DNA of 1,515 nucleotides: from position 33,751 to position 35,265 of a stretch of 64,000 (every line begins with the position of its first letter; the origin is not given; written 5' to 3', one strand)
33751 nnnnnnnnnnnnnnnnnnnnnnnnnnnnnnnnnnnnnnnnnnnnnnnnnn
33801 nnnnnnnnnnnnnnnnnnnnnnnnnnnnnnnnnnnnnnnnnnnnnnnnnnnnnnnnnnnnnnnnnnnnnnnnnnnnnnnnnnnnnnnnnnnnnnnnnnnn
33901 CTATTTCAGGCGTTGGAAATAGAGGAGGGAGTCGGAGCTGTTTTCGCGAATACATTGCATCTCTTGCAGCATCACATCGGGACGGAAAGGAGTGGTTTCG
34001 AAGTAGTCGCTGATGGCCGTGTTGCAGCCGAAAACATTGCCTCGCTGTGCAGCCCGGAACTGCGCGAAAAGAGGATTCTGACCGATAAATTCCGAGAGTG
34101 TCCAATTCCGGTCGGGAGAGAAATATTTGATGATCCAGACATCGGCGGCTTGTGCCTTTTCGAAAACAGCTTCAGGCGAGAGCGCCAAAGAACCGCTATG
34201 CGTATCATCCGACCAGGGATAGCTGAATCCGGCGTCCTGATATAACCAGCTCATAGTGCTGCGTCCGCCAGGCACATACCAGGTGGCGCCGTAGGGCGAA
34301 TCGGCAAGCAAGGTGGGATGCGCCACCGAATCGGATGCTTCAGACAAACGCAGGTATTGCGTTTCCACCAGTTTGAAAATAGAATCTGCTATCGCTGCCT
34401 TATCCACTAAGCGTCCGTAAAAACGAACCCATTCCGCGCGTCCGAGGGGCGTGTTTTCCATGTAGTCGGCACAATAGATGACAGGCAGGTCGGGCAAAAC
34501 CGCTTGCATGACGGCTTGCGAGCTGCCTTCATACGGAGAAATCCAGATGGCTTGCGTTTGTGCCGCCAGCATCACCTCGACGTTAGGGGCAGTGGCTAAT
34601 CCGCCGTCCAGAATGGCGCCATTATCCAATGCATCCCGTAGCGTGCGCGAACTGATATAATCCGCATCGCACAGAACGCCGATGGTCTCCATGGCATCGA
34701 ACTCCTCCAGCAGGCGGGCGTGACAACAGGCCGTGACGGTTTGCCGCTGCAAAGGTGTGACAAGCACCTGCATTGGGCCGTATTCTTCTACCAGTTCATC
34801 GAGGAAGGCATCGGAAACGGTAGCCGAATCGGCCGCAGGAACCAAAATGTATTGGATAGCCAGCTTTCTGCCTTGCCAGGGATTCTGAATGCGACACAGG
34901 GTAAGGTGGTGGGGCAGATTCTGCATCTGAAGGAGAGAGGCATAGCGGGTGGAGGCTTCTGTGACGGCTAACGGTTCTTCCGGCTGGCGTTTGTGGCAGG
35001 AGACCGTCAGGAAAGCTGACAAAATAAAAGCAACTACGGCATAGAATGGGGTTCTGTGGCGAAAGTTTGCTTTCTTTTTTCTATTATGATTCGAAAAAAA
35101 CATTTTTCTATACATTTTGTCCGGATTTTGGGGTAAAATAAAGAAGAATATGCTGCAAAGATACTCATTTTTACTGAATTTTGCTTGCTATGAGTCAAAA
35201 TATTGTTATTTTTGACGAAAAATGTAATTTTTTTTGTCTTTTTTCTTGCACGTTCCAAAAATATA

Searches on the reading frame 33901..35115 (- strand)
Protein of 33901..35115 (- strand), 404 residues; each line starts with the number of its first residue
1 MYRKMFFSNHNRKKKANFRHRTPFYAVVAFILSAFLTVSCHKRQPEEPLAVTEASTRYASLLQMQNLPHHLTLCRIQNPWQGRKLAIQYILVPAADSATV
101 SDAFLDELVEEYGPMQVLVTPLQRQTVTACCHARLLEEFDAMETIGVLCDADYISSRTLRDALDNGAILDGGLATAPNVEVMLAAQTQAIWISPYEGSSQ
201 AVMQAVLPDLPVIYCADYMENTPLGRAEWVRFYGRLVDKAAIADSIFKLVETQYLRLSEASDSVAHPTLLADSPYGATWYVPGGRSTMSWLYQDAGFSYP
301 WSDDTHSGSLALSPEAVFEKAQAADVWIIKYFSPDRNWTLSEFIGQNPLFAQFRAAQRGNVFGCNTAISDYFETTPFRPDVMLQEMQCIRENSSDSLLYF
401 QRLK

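Call 7: search_protein_families(library=pfam, proteins=[window:33901-35115:-], max_evalue=0.01)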
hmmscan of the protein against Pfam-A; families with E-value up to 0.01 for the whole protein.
window:33901-35115:- (404 aa): 1 family
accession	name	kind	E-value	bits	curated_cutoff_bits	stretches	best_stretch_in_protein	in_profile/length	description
PF01497.23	Peripla_BP_2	-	6.7e-15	55.6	27.5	1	164-364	36-231/235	Periplasmic binding protein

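Call 10: find_encoding_contigs(protein=window:33901-35115:-, flank=4000, max_places=10)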
Protein window:33901-35115:- (404 aa): 3 contigs read that carry it; 2 places shown.
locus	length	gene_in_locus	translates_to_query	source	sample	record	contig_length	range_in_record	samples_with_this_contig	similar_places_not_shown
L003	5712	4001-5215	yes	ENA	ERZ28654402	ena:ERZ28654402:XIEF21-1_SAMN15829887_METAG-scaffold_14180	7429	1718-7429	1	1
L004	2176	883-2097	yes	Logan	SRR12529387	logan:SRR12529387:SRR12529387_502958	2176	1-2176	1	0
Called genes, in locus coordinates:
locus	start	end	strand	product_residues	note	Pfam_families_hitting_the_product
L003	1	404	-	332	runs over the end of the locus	PF02885:Glycos_trans_3N, PF00591:Glycos_transf_3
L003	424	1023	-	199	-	PF00117:GATase, PF07722:Peptidase_C26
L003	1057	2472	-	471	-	PF04715:, PF00425:Chorismate_bind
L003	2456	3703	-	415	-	PF00291:PALP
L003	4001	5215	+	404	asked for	PF01497:Peripla_BP_2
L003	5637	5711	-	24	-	?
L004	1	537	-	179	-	?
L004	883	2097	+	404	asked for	PF01497:Peripla_BP_2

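Call 14: find_related_loci(query=window:33901-35115:-, collection=genome_contigs, flank=8000)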
Query window:33901-35115:- (404 aa) in genome_contigs; peptide patterns used: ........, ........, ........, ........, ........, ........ (x = any residue, [..] = any of these).
232 stretches matched a pattern; 4 encode a relative of the query (tblastn E <= 1e-3); 4 distinct loci.
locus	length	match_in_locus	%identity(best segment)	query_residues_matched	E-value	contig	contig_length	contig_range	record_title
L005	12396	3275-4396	56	39-404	1e-146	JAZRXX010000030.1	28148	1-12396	MAG: Bacteroidales bacterium isolate T1900044950_TA20190003.MAGScoT_cleanbin_000076 SGB_3603_k141_1729723, whole genome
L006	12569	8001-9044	52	39-386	1e-117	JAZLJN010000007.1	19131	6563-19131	MAG: Bacteroidales bacterium isolate T1900044965_TA20190027.MAGScoT_cleanbin_000024 SGB_3976_k141_1085616, whole genome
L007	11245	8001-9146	47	17-404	6e-115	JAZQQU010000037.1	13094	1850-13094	MAG: Bacteroidales bacterium isolate T1900045235_TH20190005.MAGScoT_cleanbin_000023 SGB_5435_k141_2068872, whole genome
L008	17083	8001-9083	48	48-404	4e-110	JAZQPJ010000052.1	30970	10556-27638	MAG: Bacteroidales bacterium isolate T1900045239_TH20190009.MAGScoT_cleanbin_000033 SGB_5509_k141_1844041, whole genome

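Call 35: search_protein_families(library=ncbifam, proteins=[window:33901-35115:-], max_evalue=0.01)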
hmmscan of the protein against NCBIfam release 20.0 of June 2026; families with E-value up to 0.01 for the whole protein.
window:33901-35115:- (404 aa): 0 families

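Call 53: find_encoding_contigs(protein=window:33901-35103:-, flank=800, max_places=10)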
Protein window:33901-35103:- (400 aa): 4 contigs read that carry it; 3 places shown.
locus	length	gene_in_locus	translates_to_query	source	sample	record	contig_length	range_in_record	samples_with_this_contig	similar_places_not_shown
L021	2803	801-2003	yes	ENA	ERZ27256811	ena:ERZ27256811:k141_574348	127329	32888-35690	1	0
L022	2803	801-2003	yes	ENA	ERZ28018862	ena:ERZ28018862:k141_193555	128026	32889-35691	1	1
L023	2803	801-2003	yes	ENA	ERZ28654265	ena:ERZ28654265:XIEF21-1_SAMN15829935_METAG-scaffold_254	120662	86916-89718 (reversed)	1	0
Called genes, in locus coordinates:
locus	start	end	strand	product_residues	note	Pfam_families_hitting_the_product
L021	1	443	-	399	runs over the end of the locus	PF00291:PALP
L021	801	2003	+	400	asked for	PF01497:Peripla_BP_2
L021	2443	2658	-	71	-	-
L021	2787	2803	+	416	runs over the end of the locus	-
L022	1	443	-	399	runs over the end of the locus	PF00291:PALP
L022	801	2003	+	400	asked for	PF01497:Peripla_BP_2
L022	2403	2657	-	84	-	-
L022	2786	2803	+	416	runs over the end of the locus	-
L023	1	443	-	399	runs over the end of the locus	PF00291:PALP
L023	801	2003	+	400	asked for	PF01497:Peripla_BP_2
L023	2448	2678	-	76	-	-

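Call 57: search_protein_families(library=pfam, proteins=[L005:4516-5166:+, L005:5188-6159:+, L005:6287-9184:+, L007:9267-10307:-], max_evalue=0.001)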
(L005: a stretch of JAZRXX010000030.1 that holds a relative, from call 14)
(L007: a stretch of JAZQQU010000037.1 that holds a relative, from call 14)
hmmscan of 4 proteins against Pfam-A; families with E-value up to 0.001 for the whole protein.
L005:4516-5166:+ (216 aa): 2 families
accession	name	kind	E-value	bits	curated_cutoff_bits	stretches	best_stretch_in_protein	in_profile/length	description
PF00881.29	Nitroreductase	-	1.2e-19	71.5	23.5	1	43-212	2-166/167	Nitroreductase family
PF14512.11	TM1586_NiRdase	-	0.00012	22.2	27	0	38-79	2-43/215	Putative TM nitroreductase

L005:5188-6159:+ (323 aa): 1 family
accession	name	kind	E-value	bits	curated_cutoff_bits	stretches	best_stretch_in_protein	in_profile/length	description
PF01032.23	FecCD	-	4e-73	246.6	26.5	1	13-320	5-311/311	FecCD transport family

L005:6287-9184:+ (965 aa): 4 families
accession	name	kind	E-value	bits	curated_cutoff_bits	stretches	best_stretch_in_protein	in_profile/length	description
PF13603.12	tRNA-synt_1_2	-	3.6e-56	190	25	1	276-465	1-182/185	Leucyl-tRNA synthetase, editing domain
PF00133.28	tRNA-synt_1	-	6.1e-34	117.9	22.7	2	12-145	2-153/414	tRNA synthetases class I (I, L, M and V)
PF08264.19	Anticodon_1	-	1.4e-21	77.3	25.1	1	814-928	5-146/148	Anticodon-binding domain of tRNA ligase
PF09334.17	tRNA-synt_1g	-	2.9e-19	69.5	20.1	1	38-156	6-121/391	tRNA synthetases class I (M)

L007:9267-10307:- (346 aa): 1 family
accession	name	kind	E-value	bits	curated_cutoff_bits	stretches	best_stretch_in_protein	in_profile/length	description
PF01757.29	Acyl_transf_3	-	1.4e-19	70.8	31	1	21-307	2-326/326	Acyltransferase domain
